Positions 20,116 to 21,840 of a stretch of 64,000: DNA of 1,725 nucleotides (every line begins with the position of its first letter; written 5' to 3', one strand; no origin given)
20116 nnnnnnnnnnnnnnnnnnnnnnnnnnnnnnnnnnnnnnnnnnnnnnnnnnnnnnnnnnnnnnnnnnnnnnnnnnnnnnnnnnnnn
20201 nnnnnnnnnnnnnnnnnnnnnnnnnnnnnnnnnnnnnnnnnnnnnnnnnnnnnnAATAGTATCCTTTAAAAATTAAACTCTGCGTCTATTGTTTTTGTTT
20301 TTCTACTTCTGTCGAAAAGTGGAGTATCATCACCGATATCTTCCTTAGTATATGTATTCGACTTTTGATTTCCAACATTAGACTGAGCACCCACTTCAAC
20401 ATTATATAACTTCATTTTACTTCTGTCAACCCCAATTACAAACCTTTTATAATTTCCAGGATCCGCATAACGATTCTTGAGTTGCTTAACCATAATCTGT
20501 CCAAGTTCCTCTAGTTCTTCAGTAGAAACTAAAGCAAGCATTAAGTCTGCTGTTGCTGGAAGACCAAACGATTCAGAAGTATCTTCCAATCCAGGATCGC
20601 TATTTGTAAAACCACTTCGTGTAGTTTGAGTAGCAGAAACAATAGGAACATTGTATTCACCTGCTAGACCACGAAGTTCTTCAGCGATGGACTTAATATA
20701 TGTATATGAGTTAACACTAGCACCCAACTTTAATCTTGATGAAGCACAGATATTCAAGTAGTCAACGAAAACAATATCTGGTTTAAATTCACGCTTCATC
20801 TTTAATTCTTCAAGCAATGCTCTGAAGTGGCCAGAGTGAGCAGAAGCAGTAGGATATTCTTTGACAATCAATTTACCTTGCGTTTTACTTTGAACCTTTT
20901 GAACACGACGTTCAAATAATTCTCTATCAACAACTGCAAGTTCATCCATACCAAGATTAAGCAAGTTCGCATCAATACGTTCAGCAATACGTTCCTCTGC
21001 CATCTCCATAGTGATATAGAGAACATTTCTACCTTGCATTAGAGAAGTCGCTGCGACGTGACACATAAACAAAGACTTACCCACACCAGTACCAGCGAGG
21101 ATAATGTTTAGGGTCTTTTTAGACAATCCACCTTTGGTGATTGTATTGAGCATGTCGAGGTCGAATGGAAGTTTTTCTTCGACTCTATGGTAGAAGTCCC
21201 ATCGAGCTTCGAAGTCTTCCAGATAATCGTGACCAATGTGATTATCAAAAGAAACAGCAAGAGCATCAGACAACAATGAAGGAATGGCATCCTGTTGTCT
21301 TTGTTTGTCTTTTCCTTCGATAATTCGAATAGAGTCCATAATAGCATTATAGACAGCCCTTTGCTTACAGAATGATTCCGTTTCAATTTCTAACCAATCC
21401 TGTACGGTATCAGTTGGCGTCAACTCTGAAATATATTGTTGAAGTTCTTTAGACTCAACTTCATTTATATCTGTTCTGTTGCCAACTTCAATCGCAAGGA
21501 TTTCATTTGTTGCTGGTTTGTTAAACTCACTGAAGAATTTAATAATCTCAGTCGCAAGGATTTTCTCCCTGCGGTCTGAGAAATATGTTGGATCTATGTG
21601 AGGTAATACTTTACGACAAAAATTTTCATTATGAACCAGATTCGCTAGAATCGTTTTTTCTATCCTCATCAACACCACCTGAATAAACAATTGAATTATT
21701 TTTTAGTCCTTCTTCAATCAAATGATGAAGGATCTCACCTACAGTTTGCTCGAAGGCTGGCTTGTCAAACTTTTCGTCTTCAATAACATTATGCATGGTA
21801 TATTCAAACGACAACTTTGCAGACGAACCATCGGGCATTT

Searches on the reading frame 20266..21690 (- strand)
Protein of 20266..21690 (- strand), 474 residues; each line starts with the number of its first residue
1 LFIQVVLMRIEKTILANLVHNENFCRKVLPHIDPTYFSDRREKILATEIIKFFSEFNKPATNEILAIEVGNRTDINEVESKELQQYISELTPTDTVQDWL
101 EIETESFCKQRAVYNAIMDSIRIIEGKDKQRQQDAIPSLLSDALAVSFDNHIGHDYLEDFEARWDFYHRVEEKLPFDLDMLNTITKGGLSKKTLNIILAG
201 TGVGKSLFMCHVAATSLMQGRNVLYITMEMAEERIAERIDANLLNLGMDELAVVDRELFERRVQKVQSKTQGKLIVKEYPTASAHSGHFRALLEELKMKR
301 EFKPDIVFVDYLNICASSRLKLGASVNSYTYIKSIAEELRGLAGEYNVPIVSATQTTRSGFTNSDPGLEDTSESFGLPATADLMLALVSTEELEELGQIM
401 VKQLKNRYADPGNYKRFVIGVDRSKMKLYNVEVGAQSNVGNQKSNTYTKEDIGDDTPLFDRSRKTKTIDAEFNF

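Call 77: search_protein_families(library=pfam, proteins=[window:20266-21690:-], max_evalue=0.001)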
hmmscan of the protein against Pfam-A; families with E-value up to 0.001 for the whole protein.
window:20266-21690:- (474 aa): 3 families
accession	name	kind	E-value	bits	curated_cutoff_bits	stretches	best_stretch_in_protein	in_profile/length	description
PF03796.21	DnaB_C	-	1e-20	74.7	27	1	177-393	5-217/255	DnaB-like helicase C terminal domain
PF06745.19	ATPase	-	1.7e-07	31.3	26.6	1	181-296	8-111/231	KaiC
PF13481.12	AAA_25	-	7.9e-07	29.3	27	1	178-312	19-152/195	AAA domain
